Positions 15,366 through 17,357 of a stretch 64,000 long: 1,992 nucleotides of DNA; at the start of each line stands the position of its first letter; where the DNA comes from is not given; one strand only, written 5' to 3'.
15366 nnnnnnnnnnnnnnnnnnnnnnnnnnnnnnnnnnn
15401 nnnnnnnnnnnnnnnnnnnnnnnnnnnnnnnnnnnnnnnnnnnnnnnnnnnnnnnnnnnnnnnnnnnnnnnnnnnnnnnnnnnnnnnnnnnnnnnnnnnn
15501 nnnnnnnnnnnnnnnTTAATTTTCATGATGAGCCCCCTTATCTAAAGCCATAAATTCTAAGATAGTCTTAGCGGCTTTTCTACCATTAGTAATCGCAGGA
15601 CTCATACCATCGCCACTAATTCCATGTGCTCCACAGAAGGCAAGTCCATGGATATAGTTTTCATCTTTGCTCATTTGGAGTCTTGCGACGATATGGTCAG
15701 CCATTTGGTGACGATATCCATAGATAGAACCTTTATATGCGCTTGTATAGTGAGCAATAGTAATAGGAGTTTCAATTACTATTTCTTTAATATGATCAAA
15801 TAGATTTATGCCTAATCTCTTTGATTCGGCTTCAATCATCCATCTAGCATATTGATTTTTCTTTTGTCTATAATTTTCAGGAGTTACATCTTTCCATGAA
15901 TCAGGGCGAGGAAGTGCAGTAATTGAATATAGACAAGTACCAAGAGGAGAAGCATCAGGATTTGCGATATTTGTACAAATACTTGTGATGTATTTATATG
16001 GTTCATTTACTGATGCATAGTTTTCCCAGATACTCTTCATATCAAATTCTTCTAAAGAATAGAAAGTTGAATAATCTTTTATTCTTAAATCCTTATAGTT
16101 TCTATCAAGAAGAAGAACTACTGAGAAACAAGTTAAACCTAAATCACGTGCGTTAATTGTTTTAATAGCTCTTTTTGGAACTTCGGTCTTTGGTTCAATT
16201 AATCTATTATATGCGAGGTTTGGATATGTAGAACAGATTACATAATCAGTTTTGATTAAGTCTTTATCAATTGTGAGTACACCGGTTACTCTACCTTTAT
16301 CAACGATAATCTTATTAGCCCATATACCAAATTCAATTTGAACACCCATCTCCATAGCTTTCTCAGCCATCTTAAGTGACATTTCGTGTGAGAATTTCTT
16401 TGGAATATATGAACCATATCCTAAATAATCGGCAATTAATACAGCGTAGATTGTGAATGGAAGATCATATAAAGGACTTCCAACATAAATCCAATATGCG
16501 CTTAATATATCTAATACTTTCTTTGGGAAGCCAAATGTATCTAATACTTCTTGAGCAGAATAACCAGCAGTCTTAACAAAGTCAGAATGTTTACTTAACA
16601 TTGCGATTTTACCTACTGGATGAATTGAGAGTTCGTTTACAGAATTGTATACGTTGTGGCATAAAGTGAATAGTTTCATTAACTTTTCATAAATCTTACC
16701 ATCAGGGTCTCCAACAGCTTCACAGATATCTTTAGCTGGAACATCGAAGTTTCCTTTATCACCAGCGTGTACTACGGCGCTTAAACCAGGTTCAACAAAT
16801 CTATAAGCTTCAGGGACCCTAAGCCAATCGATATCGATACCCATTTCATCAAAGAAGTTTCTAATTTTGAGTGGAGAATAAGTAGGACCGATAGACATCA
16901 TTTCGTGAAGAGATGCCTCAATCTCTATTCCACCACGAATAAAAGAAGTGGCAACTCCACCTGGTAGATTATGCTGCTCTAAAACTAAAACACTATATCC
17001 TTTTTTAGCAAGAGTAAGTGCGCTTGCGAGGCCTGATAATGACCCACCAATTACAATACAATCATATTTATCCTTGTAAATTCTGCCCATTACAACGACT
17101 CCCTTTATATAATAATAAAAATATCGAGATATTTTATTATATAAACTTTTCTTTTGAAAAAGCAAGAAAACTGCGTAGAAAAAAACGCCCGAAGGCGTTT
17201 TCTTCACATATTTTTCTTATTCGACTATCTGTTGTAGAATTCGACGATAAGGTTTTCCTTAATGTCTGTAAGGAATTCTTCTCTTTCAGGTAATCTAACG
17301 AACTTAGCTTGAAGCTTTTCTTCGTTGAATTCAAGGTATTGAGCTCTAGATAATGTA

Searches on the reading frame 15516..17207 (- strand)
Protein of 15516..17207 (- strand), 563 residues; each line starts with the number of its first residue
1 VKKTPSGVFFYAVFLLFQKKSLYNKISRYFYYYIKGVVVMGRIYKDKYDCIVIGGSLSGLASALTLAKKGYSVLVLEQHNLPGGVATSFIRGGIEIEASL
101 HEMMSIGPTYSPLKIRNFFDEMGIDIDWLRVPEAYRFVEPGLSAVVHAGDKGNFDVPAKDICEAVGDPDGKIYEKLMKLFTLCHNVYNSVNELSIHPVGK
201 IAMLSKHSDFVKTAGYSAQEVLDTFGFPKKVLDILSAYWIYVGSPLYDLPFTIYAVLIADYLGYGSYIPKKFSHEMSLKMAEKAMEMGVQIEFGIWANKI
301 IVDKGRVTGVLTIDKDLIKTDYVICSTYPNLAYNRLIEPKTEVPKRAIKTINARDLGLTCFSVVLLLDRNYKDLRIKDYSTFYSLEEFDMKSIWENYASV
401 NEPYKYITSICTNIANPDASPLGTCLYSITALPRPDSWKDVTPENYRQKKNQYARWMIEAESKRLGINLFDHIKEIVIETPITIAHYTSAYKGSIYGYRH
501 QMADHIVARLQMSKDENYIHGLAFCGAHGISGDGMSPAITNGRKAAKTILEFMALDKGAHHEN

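Call 86: search_protein_families(library=pfam, proteins=[window:15516-17207:-], max_evalue=0.001)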
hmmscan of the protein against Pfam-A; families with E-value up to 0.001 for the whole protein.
window:15516-17207:- (563 aa): 9 families
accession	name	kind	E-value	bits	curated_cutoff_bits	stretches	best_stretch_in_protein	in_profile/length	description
PF13450.12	NAD_binding_8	-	3.4e-10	40.5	21.9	1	52-106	1-55/68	NAD(P)-binding Rossmann-like domain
PF01593.30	Amino_oxidase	-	7.5e-10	39.1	19.8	1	57-370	1-294/443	Flavin containing amine oxidoreductase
PF01266.30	DAO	-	7.7e-10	39.3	27.9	1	49-130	1-86/353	FAD dependent oxidoreductase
PF12831.13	FAD_oxidored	-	1.2e-07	31.9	27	1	49-91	1-43/416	FAD dependent oxidoreductase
PF00890.30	FAD_binding_2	-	2.4e-07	30.7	20.4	1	49-98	1-49/414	FAD binding domain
PF07992.20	Pyr_redox_2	-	3.4e-07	30.4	26.1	0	48-84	1-38/291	Pyridine nucleotide-disulphide oxidoreductase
PF01946.23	Thi4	-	6e-05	22.8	26.2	0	48-86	18-57/235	Thi4 family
PF01134.28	GIDA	-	0.00042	19.9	22.1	0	49-79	1-31/391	Glucose inhibited division protein A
PF01494.25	FAD_binding_3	-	0.00056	19.7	22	0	48-80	2-34/349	FAD binding domain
